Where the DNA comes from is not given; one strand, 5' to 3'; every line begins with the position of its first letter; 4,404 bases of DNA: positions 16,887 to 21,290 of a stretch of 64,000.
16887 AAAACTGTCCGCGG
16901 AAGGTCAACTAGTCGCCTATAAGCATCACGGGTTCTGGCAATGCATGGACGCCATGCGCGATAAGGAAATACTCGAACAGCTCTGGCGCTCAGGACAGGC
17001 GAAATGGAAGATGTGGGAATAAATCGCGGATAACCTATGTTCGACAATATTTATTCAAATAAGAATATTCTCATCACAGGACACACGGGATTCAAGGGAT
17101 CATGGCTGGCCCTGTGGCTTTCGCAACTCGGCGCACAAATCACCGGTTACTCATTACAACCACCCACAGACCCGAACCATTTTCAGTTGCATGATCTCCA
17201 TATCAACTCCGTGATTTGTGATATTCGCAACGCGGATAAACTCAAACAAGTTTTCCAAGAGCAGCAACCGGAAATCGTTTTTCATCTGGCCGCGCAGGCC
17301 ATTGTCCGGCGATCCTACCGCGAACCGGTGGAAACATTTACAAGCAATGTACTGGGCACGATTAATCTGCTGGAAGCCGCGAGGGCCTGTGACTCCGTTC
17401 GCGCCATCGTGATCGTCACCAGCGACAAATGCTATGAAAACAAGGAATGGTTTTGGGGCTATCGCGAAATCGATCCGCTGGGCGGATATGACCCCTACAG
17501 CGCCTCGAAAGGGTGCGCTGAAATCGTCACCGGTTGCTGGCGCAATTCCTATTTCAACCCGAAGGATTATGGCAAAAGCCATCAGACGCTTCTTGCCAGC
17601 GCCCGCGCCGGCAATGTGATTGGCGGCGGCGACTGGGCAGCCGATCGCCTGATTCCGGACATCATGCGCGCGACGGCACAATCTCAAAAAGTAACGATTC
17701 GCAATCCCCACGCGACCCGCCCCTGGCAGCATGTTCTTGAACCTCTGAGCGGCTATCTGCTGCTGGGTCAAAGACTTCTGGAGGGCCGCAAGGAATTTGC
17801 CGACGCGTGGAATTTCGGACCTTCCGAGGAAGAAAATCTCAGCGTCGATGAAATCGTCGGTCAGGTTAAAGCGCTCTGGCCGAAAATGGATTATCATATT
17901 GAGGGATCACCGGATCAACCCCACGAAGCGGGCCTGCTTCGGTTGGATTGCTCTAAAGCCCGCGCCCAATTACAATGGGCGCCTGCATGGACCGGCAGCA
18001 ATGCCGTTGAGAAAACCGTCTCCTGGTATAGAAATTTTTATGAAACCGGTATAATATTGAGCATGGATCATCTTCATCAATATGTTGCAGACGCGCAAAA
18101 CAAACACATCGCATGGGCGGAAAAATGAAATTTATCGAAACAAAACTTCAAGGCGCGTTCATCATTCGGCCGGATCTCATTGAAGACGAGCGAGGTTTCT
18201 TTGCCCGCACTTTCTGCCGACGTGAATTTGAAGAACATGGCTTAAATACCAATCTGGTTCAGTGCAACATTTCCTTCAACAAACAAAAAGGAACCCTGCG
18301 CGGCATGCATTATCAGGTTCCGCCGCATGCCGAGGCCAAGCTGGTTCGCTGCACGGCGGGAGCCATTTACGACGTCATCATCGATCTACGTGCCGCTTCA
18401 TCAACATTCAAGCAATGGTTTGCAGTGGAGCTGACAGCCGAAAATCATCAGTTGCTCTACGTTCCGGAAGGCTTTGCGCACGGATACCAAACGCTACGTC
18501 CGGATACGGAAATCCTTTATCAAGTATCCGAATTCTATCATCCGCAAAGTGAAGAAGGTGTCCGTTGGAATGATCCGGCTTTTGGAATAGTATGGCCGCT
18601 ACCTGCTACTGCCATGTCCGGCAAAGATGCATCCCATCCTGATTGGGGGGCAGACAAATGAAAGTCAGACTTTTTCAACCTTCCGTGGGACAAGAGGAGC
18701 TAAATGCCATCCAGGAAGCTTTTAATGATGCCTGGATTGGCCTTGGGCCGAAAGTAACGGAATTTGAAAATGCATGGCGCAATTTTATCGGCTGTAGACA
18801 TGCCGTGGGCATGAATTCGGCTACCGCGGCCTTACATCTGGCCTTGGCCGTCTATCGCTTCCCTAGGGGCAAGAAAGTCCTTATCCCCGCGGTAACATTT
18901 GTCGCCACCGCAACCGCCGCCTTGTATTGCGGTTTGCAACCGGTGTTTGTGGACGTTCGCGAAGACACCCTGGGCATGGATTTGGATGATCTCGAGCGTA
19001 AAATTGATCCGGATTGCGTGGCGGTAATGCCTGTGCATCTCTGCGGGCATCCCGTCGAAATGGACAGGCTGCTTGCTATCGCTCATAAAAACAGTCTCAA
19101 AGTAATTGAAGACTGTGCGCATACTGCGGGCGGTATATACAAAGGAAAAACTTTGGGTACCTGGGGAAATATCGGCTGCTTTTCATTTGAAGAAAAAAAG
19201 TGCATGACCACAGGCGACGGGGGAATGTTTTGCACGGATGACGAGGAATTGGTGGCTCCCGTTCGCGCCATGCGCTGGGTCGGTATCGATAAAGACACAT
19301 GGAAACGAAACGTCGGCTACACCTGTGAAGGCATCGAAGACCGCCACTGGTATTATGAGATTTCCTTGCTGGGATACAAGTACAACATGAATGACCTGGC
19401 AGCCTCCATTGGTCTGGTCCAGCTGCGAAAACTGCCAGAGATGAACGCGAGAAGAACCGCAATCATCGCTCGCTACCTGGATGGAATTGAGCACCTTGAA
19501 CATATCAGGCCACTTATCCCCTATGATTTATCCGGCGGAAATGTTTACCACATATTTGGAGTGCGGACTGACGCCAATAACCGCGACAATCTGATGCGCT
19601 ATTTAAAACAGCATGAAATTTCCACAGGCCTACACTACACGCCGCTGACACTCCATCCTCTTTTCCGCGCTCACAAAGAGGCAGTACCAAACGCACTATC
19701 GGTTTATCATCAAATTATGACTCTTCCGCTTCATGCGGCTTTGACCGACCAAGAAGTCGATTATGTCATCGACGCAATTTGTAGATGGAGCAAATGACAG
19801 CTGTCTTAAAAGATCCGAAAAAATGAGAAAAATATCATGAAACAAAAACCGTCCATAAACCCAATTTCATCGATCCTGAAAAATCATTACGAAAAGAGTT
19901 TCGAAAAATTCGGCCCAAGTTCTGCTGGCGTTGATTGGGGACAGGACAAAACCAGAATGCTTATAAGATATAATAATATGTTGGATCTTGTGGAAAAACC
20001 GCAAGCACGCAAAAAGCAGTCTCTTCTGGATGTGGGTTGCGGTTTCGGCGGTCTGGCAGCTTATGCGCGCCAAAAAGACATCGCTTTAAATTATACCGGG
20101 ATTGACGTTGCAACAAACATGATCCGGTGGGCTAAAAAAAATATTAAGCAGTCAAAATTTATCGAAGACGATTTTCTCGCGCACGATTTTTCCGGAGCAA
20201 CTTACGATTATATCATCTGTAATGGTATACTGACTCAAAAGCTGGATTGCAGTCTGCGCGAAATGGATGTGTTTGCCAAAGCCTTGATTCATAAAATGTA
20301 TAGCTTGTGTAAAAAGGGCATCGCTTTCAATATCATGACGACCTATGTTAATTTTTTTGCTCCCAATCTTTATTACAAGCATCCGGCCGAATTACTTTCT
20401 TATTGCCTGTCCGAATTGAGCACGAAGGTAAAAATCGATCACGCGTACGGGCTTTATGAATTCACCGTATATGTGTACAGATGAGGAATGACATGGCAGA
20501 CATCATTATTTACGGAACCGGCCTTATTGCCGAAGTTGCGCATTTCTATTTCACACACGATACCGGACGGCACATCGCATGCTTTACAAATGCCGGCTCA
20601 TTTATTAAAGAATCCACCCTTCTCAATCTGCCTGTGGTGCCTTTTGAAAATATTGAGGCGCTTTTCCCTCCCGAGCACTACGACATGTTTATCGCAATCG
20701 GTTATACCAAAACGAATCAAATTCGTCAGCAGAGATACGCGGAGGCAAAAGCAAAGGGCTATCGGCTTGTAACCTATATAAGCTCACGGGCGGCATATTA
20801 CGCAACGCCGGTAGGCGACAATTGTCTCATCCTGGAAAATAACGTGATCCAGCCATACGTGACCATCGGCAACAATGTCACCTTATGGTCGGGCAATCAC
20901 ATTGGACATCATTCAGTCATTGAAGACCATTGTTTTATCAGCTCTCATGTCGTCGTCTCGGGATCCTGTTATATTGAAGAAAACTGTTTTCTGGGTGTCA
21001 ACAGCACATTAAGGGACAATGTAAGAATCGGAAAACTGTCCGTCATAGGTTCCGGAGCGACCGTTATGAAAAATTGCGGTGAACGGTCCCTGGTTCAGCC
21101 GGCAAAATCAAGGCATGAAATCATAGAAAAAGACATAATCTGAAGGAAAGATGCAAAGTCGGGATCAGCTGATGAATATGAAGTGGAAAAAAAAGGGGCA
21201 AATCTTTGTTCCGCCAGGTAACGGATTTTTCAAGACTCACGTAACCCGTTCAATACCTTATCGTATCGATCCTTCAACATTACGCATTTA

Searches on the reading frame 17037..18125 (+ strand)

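Call 5: search_protein_families(library=pfam, proteins=[window:17037-18125:+], max_evalue=0.001)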
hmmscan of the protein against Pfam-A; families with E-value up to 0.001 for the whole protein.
window:17037-18125:+ (363 aa): 6 families
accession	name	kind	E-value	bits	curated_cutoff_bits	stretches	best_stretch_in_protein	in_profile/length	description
PF16363.11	GDP_Man_Dehyd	-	4.6e-35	122.1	27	1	12-326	1-331/332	GDP-mannose 4,6 dehydratase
PF01370.27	Epimerase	-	3.6e-30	105.6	20.9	1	11-248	1-229/240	NAD dependent epimerase/dehydratase family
PF02719.21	Polysacc_synt_2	-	2.8e-16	60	20.2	1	53-230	51-203/293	Polysaccharide biosynthesis protein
PF04321.23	RmlD_sub_bind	-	5.9e-08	32.6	27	1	10-158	2-129/287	RmlD substrate binding domain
PF01073.25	3Beta_HSD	-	2.4e-07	30.5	22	1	12-130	1-117/280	3-beta hydroxysteroid dehydrogenase/isomerase family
PF07993.18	NAD_binding_4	-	0.00025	20.7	20.1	1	77-137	88-145/258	Male sterility protein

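Call 40: search_protein_families(library=ncbifam, proteins=[window:17037-18125:+], max_evalue=1e-8)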
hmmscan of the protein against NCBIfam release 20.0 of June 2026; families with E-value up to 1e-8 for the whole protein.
window:17037-18125:+ (363 aa): 11 families
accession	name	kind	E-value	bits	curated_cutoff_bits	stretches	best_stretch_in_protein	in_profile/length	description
TIGR02622.1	CDP_4_6_dhtase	equivalog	2.4e-152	507.1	278.45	1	5-338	1-337/352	CDP-glucose 4,6-dehydratase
TIGR01181.1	dTDP_gluc_dehyt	equivalog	7.7e-28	97.5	365.1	1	10-333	1-313/321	dTDP-glucose 4,6-dehydratase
TIGR01179.1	galE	equivalog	1.7e-21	76.4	262.3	1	10-333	1-327/332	UDP-glucose 4-epimerase GalE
TIGR04180.1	EDH_00030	hypoth_equivalog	1e-19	70.7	475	1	11-317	1-295/297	NAD-dependent 4,6-dehydratase LegB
NF007490.0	PRK10084.1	subfamily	6.5e-16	58.3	649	1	61-117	57-113/361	dTDP-glucose 4,6-dehydratase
NF007582.0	PRK10217.1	equivalog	4.1e-15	55.7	698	1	60-332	57-332/355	dTDP-glucose 4,6-dehydratase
TIGR01472.1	gmd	equivalog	4.1e-14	52.6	415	1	11-172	3-173/342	GDP-mannose 4,6-dehydratase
NF007956.0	PRK10675.1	subfamily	1.4e-10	40.8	394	1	11-160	3-155/338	UDP-glucose 4-epimerase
TIGR03466.1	HpnA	hypoth_equivalog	8.2e-10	38.1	367.65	1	10-128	2-112/327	hopanoid-associated sugar epimerase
NF042423.1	oxyalk_red_Shew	equivalog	1.5e-09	37.3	580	1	9-125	9-114/331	2-alkyl-3-oxoalkanoate reductase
TIGR03589.1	PseB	equivalog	9.7e-09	34.6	407.75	0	6-132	2-128/324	UDP-N-acetylglucosamine 4,6-dehydratase (inverting)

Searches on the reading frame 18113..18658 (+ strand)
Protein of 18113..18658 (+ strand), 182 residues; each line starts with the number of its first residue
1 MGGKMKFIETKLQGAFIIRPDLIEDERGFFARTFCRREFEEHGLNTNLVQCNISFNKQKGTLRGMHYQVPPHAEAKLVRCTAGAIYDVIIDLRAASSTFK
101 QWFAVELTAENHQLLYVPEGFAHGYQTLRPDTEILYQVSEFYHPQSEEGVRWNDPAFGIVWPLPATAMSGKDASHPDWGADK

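Call 5: search_protein_families(library=pfam, proteins=[window:18113-18658:+], max_evalue=0.001)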
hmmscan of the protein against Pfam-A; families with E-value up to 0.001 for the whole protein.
window:18113-18658:+ (182 aa): 1 family
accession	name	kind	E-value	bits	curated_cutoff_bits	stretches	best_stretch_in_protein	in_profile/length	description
PF00908.23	dTDP_sugar_isom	-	6.7e-69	231.3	27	1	9-177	1-165/168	dTDP-4-dehydrorhamnose 3,5-epimerase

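Call 40: search_protein_families(library=ncbifam, proteins=[window:18113-18658:+], max_evalue=1e-8)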
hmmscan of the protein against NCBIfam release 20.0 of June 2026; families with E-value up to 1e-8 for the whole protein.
window:18113-18658:+ (182 aa): 1 family
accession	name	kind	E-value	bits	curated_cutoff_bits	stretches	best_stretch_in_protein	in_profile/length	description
TIGR01221.1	rmlC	equivalog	1.8e-54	184.2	155.75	1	6-176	1-170/176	dTDP-4-dehydrorhamnose 3,5-epimerase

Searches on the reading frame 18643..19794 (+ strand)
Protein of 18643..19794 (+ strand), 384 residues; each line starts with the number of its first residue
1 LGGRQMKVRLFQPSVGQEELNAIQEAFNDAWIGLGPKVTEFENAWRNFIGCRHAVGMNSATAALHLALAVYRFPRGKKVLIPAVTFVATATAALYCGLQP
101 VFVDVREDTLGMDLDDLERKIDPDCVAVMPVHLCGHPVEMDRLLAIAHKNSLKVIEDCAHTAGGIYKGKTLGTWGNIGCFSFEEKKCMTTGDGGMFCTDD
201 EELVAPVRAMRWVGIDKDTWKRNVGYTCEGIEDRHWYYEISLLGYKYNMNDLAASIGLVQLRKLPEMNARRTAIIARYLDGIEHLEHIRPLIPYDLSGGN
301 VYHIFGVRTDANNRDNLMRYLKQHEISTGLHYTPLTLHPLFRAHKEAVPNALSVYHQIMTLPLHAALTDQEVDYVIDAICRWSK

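Call 5: search_protein_families(library=pfam, proteins=[window:18643-19794:+], max_evalue=0.001)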
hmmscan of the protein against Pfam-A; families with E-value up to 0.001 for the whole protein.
window:18643-19794:+ (384 aa): 3 families
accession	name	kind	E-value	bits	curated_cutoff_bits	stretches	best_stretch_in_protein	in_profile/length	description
PF01041.23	DegT_DnrJ_EryC1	-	7.7e-105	351.5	19.8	1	15-379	3-359/360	DegT/DnrJ/EryC1/StrS aminotransferase family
PF00155.27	Aminotran_1_2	-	5.1e-07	29.6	19.7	1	38-125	44-141/361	Aminotransferase class I and II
PF01212.27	Beta_elim_lyase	-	0.00014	21.8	27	1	28-165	24-176/288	Beta-eliminating lyase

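Call 40: search_protein_families(library=ncbifam, proteins=[window:18643-19794:+], max_evalue=1e-8)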
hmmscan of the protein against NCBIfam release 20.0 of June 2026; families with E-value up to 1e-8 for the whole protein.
window:18643-19794:+ (384 aa): 7 families
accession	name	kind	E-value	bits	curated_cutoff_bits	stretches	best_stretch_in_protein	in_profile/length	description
TIGR03588.1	PseC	equivalog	8.4e-88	294.8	423.5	1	14-380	8-377/380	UDP-4-amino-4,6-dideoxy-N-acetyl-beta-L-altrosamine transaminase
NF008658.2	PRK11658.1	equivalog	3e-83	279.6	631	1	10-379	7-373/379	UDP-4-amino-4-deoxy-L-arabinose aminotransferase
TIGR04181.1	NHT_00031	hypoth_equivalog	8.6e-67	225.5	420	1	8-362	1-357/359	LegC family aminotransferase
NF008687.0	PRK11706.1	equivalog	3.2e-64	217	375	1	12-381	6-372/375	dTDP-4-amino-4,6-dideoxygalactose transaminase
TIGR02379.1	ECA_wecE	subfamily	1.5e-53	181.9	434.85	1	12-381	6-373/376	dTDP-4-amino-4,6-dideoxy-D-glucose transaminase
TIGR04427.1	PLP_DesI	equivalog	5.2e-49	167.4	650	1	21-379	36-379/390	dTDP-4-dehydro-6-deoxyglucose aminotransferase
NF011936.0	PRK15407.1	equivalog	2.1e-44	152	423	1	15-380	44-433/440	lipopolysaccharide biosynthesis protein RfbH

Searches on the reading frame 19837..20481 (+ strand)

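Call 5: search_protein_families(library=pfam, proteins=[window:19837-20481:+], max_evalue=0.001)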
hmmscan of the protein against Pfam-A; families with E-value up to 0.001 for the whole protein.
window:19837-20481:+ (215 aa): 9 families
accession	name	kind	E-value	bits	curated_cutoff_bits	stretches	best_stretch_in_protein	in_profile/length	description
PF13649.12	Methyltransf_25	-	1.5e-11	45.3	27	1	64-133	2-75/97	Methyltransferase domain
PF13847.12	Methyltransf_31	-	1.3e-10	41.6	27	1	59-165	3-108/145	Methyltransferase domain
PF13489.12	Methyltransf_23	-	1.2e-09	38.6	27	1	56-169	19-119/164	Methyltransferase domain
PF08241.18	Methyltransf_11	-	1.3e-09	39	21.2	1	64-132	1-70/95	Methyltransferase domain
PF08242.18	Methyltransf_12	-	7.6e-09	36.6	30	1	64-133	1-76/98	Methyltransferase domain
PF05175.20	MTS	-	2.9e-08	34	23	1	52-132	24-108/170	Methyltransferase small domain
PF06325.19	PrmA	-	7.8e-06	26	22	1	57-134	159-237/296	Ribosomal protein L11 methyltransferase (PrmA)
PF02353.26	CMAS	-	6.7e-05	22.8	27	1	52-108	55-110/273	Mycolic acid cyclopropane synthetase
PF01728.25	FtsJ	-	0.00028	21.3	24.1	1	54-131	15-100/181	FtsJ-like methyltransferase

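Call 40: search_protein_families(library=ncbifam, proteins=[window:19837-20481:+], max_evalue=1e-8)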
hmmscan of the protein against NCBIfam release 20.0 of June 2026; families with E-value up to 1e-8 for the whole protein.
window:19837-20481:+ (215 aa): 1 family
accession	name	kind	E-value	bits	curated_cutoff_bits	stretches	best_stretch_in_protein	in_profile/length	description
TIGR02072.1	BioC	equivalog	7.7e-11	42.3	184.95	1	46-130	21-105/244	malonyl-ACP O-methyltransferase BioC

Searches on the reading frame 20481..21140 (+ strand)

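Call 5: search_protein_families(library=pfam, proteins=[window:20481-21140:+], max_evalue=0.001)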
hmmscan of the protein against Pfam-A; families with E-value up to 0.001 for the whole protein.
window:20481-21140:+ (220 aa): 4 families
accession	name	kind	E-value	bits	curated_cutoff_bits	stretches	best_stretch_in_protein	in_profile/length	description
PF00132.30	Hexapep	-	5.5e-21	73.8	27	3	127-161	2-36/36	Bacterial transferase hexapeptide (six repeats)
PF14602.12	Hexapep_2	-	2.4e-08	34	27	1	165-195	4-32/34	Hexapeptide repeat of succinyl-transferase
PF25084.1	LbH_EIF2B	-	9e-08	32.5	54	1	108-185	27-101/105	EIF2B subunit epsilon LbH domain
PF21711.3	DCTN5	-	1.4e-05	25.3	40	1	109-191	55-136/182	Dynactin subunit 5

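Call 40: search_protein_families(library=ncbifam, proteins=[window:20481-21140:+], max_evalue=1e-8)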
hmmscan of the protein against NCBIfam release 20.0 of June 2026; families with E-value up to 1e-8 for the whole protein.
window:20481-21140:+ (220 aa): 5 families
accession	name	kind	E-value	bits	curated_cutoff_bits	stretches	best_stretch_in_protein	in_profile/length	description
TIGR03570.1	NeuD_NnaD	subfamily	3.2e-48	164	160.8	1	8-206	2-197/202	NeuD/PglB/VioB family sugar acetyltransferase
NF002060.0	PRK00892.1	subfamily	6.3e-15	55.1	207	1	140-209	241-313/345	UDP-3-O-(3-hydroxymyristoyl)glucosamine N-acyltransferase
NF003657.0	PRK05289.1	equivalog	1.9e-12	46.8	226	1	111-198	84-178/264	acyl-ACP--UDP-N-acetylglucosamine O-acyltransferase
TIGR01853.1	lipid_A_lpxD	equivalog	7.7e-12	44.8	242.5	0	140-201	232-293/325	UDP-3-O-(3-hydroxymyristoyl)glucosamine N-acyltransferase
TIGR01852.1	lipid_A_lpxA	equivalog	1.7e-11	43.9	231.05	1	111-197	79-172/254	acyl-ACP--UDP-N-acetylglucosamine O-acyltransferase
